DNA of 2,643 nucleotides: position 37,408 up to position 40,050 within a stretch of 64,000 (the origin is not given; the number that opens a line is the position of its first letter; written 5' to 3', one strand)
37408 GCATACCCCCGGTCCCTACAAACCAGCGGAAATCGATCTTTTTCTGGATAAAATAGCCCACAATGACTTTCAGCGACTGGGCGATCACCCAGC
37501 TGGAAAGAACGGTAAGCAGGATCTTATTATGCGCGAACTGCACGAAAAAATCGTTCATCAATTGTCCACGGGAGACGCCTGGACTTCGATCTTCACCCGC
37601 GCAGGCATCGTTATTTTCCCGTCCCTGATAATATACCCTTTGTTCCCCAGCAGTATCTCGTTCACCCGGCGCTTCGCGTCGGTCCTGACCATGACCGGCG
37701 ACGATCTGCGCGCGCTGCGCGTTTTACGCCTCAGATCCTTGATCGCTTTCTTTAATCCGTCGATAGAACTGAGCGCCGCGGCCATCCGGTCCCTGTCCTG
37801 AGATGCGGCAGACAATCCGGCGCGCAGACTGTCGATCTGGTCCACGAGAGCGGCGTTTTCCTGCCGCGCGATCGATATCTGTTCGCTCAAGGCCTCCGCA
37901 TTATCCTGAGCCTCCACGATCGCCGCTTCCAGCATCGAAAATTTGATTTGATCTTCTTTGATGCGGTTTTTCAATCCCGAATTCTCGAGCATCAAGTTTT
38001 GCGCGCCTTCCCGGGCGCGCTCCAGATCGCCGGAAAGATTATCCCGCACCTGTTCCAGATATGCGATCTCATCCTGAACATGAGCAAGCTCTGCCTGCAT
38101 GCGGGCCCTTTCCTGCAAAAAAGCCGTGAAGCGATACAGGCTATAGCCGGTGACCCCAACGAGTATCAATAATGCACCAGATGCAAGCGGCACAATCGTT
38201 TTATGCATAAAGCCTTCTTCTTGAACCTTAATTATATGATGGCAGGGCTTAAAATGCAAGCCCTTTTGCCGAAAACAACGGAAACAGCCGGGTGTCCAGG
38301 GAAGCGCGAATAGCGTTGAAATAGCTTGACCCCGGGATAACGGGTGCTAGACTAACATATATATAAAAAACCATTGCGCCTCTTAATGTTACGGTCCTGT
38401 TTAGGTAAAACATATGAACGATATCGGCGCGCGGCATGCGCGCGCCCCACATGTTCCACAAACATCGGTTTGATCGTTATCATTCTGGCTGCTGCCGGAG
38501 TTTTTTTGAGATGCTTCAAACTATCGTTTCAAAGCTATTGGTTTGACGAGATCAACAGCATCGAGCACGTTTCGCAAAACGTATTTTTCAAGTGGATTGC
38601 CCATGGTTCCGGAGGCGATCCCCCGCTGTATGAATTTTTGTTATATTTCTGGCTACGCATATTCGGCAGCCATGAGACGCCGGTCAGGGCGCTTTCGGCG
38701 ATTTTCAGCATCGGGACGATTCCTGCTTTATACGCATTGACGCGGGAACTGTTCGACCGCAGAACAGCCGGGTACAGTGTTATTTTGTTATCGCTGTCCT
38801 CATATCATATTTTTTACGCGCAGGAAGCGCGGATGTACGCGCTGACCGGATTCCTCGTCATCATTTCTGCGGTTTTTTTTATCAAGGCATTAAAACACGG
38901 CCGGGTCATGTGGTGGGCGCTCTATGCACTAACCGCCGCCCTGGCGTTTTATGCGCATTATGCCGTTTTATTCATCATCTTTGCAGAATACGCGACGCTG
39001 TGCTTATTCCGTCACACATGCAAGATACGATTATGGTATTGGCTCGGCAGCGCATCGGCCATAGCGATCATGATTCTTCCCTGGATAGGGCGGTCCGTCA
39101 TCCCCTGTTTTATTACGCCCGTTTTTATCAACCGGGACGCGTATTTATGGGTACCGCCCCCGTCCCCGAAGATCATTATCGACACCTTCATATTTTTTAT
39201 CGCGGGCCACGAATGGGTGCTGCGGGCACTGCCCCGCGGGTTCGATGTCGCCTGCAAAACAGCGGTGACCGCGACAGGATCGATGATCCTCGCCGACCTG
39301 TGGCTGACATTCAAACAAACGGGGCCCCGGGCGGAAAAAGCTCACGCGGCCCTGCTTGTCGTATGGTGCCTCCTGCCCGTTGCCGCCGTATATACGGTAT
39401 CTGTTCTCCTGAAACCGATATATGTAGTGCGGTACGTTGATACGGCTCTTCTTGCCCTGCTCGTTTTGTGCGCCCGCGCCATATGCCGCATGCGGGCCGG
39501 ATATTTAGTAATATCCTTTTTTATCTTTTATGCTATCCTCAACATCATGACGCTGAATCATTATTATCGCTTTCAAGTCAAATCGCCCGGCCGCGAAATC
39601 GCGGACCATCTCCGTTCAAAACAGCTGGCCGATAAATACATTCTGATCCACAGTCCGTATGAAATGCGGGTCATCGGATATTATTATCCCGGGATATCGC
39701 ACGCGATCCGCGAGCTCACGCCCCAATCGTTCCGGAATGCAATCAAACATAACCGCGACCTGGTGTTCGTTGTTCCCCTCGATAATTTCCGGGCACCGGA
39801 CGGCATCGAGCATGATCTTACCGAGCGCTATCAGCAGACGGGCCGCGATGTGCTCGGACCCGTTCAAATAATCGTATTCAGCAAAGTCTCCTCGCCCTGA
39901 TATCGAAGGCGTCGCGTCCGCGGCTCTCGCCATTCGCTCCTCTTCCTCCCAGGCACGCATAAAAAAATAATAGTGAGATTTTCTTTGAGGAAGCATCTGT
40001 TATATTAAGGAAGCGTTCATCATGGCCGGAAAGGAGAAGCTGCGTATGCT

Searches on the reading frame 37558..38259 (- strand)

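Call 89: search_protein_families(library=pfam, proteins=[window:37558-38259:-], max_evalue=0.001)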
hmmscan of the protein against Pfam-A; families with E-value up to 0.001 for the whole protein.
window:37558-38259:- (233 aa): 2 families
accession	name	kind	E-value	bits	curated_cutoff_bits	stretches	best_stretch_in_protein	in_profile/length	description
PF06419.17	COG6_N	-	0.00041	20.9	27.4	0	46-112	30-96/114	Conserved oligomeric complex COG6, N-terminal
PF04977.20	DivIC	-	0.00042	20.5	28.9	0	36-87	11-62/80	Septum formation initiator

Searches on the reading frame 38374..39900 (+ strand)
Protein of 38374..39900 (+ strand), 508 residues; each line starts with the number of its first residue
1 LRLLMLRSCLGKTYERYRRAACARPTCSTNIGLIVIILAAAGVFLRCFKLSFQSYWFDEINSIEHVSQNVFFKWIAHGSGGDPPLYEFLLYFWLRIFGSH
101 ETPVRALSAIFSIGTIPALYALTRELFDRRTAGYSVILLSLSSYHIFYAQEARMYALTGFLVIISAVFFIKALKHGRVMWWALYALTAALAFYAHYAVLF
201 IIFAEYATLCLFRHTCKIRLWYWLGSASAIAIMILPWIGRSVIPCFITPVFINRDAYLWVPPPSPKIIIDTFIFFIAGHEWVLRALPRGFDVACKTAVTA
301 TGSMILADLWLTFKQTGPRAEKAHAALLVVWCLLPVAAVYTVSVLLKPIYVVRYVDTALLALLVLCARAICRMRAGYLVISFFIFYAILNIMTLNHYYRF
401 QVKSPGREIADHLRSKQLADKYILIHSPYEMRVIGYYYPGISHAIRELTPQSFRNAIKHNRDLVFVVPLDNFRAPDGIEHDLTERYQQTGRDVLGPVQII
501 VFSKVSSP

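Call 34: search_protein_families(library=pfam, proteins=[window:38374-39900:+], max_evalue=0.001)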
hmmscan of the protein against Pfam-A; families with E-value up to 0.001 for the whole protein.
window:38374-39900:+ (508 aa): 1 family
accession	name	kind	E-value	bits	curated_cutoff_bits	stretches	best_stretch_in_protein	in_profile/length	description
PF13231.12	PMT_2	-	3.6e-16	60.2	26.1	1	83-237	3-160/160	Dolichyl-phosphate-mannose-protein mannosyltransferase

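Call 58: search_protein_families(library=ncbifam, proteins=[window:38374-39900:+], max_evalue=0.00001)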
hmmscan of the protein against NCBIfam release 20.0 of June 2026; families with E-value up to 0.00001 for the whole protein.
window:38374-39900:+ (508 aa): 2 families
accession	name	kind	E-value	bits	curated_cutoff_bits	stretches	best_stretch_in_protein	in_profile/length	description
NF052499.1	MnslTaseMT1671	equivalog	1e-09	37.4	900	1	27-388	24-366/523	mannosyltransferase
TIGR03663.1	TIGR03663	subfamily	8.4e-07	28.3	126.25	1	34-213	3-183/435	flippase activity-associated protein Agl23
